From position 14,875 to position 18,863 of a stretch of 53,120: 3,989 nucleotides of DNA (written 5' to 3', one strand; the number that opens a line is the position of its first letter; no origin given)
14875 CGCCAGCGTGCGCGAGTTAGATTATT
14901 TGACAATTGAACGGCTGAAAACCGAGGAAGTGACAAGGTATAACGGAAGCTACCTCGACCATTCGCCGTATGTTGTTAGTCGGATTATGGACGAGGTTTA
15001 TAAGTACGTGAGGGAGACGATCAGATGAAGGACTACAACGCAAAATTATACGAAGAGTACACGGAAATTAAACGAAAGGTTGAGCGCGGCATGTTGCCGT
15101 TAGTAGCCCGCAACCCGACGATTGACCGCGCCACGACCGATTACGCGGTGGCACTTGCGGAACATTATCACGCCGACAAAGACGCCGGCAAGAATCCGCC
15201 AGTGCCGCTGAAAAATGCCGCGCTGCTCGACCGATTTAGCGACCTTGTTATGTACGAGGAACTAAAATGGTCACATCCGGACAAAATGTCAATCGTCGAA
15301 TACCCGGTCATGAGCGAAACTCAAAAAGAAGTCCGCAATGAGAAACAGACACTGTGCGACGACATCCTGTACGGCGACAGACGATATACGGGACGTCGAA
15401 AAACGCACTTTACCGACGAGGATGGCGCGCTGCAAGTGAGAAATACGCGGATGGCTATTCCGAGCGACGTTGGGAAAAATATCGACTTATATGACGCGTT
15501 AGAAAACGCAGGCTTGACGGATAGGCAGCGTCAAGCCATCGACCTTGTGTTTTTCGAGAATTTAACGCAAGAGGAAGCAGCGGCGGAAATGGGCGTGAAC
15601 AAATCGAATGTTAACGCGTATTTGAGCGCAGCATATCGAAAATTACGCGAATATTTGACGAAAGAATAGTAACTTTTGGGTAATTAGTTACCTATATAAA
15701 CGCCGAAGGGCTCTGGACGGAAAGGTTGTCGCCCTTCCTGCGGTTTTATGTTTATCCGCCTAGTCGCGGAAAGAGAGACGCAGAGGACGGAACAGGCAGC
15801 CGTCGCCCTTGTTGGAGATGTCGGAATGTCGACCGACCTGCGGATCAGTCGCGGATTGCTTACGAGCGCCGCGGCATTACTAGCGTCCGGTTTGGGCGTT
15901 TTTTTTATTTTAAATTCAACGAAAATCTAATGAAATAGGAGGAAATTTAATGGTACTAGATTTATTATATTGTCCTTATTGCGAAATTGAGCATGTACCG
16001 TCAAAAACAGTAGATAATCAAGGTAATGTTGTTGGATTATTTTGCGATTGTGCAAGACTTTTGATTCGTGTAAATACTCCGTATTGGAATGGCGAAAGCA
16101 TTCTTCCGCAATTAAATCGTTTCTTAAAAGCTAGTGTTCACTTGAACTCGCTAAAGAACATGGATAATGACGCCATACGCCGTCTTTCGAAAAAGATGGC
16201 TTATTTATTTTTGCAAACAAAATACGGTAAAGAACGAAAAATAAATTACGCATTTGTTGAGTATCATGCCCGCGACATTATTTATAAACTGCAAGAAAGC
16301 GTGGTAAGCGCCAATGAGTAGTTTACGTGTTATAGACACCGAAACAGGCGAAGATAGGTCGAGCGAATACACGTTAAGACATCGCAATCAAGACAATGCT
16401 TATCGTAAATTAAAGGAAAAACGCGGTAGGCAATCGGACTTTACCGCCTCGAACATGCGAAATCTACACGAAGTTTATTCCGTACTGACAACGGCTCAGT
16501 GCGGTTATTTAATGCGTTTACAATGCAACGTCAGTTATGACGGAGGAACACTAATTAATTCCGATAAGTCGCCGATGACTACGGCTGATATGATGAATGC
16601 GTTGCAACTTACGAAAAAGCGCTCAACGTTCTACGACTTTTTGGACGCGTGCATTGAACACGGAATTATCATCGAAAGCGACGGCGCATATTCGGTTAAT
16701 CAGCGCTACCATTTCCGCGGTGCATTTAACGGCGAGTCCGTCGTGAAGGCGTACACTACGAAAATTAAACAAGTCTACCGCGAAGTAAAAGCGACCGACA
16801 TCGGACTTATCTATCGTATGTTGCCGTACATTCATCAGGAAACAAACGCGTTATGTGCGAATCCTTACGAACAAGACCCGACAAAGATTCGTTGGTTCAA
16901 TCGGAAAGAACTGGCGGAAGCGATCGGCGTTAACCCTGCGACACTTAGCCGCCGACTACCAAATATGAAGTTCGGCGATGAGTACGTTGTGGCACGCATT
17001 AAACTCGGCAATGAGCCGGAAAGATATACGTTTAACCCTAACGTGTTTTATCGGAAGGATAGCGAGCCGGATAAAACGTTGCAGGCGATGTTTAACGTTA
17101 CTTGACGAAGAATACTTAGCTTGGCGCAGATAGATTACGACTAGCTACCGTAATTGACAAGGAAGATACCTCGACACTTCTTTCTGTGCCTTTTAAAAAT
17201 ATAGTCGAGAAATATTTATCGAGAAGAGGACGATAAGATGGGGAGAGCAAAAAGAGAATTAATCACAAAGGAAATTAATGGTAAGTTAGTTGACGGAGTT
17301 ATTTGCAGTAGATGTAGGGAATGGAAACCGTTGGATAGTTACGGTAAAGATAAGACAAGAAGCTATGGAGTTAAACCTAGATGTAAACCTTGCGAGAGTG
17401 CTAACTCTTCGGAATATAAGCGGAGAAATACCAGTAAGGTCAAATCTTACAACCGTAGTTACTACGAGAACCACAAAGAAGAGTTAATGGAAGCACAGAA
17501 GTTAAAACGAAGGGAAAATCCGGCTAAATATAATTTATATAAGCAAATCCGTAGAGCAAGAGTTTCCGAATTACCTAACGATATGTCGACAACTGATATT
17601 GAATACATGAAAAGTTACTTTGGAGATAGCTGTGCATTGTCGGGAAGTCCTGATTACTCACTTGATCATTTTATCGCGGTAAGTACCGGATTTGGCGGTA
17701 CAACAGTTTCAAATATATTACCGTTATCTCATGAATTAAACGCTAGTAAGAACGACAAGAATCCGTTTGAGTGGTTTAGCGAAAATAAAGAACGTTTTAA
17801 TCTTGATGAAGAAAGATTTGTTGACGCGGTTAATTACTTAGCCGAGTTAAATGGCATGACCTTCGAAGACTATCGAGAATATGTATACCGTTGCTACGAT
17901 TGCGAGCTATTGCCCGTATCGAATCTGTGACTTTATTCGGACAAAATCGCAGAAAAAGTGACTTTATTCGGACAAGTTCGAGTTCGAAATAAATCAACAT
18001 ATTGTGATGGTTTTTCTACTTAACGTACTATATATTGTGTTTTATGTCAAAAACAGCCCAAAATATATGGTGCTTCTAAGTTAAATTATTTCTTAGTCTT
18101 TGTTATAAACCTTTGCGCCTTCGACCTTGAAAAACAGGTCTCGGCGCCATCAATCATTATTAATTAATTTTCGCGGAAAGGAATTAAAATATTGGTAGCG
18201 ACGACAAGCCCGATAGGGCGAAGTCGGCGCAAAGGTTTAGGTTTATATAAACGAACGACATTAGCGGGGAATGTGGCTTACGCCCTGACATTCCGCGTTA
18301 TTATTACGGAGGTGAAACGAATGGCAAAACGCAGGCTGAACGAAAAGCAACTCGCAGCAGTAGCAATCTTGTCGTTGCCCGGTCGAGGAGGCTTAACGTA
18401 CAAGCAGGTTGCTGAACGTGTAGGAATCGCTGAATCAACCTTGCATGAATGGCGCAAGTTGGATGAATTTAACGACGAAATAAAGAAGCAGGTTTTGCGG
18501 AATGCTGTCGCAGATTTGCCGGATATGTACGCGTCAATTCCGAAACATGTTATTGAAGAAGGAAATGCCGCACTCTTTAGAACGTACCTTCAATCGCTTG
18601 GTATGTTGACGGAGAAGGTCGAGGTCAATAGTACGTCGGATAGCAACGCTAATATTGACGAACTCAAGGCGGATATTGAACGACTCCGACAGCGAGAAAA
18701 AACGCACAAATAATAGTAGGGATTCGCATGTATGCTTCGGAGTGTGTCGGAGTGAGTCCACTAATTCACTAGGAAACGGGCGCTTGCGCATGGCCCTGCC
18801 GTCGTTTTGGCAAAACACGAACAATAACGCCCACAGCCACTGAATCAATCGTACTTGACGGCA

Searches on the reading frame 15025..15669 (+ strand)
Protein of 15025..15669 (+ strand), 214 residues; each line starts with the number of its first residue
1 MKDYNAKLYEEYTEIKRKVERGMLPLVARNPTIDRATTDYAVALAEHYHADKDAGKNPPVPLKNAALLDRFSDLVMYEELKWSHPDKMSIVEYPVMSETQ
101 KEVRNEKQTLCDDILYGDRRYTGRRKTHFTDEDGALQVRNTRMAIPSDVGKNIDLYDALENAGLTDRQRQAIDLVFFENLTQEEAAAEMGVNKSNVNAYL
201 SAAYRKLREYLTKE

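Call 31: search_protein_families(library=pfam, proteins=[window:15025-15669:+], max_evalue=0.01)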
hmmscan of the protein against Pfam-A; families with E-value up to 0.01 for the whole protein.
window:15025-15669:+ (214 aa): 8 families
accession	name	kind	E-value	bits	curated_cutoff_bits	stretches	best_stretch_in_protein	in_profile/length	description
PF04545.22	Sigma70_r4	-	2.5e-11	43.3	24.1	1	162-209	3-50/50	Sigma-70, region 4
PF08281.18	Sigma70_r4_2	-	2.7e-10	40.2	25.7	1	163-207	10-54/54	Sigma-70, region 4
PF22233.2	PhyR_sigma-like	-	0.00012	22.3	27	1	164-206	4-46/50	Response regulator PhyR, sigma-like domain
PF02001.22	DUF134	-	0.00031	21.7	27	1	169-209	40-80/98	Protein of unknown function DUF134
PF07638.17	Sigma70_ECF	-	0.00061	20.2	21.1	1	149-209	120-181/185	ECF sigma factor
PF04297.20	UPF0122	-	0.0051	17.5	22.7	0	155-210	10-64/101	Putative helix-turn-helix protein, YlxM / p13 like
PF01381.28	HTH_3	-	0.0052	17.2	23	0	179-202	9-32/55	Helix-turn-helix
PF04967.18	HTH_10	-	0.008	16.4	23.1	0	182-207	26-51/53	HTH DNA binding domain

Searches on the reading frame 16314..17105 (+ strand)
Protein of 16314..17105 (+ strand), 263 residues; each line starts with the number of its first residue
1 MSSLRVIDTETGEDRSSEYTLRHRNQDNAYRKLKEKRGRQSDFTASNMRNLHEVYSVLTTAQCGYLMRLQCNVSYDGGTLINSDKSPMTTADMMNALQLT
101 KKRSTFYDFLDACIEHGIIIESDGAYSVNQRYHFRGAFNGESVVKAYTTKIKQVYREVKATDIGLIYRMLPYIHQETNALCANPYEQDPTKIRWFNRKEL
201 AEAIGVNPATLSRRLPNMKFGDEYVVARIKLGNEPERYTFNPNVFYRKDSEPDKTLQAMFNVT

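Call 31: search_protein_families(library=pfam, proteins=[window:16314-17105:+], max_evalue=0.01)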
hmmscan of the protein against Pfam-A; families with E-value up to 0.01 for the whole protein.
window:16314-17105:+ (263 aa): 2 families
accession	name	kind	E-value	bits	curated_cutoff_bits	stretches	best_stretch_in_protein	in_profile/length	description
PF13545.12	HTH_Crp_2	-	0.0063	16.9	27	0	195-218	23-46/70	Crp-like helix-turn-helix domain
PF20432.4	Xre-like-HTH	-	0.0078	16.9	25.8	0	196-214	25-44/63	Antitoxin Xre-like helix-turn-helix domain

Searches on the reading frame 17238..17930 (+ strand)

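Call 31: search_protein_families(library=pfam, proteins=[window:17238-17930:+], max_evalue=0.01)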
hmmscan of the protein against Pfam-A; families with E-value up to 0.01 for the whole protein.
window:17238-17930:+ (230 aa): 1 family
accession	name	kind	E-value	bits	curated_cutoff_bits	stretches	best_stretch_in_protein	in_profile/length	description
PF12898.13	Stc1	-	0.0024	18.8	24.8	1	11-53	42-83/84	Stc1 domain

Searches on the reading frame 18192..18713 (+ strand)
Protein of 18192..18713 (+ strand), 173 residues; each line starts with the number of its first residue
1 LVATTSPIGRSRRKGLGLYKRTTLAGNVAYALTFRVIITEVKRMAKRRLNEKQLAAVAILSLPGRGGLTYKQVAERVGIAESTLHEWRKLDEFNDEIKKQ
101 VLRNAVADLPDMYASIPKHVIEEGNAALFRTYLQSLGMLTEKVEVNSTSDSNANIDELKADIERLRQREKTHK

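Call 31: search_protein_families(library=pfam, proteins=[window:18192-18713:+], max_evalue=0.01)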
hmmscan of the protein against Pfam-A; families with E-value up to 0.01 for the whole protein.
window:18192-18713:+ (173 aa): 5 families
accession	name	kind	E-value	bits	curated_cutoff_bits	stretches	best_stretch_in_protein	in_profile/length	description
PF13022.12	HTH_Tnp_1_2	-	1.7e-10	41.5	27.9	1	44-157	1-120/122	Helix-turn-helix of insertion element transposase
PF01527.26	HTH_Tnp_1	-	7.4e-05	23.3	24.1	1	65-105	21-59/75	Transposase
PF13384.12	HTH_23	-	9e-05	22.6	24.6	1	62-89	13-39/50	Homeodomain-like domain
PF20432.4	Xre-like-HTH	-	0.0053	17.5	25.8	0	50-85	6-41/63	Antitoxin Xre-like helix-turn-helix domain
PF13412.12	HTH_24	-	0.007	16.4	21.9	0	66-85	16-35/48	Winged helix-turn-helix DNA-binding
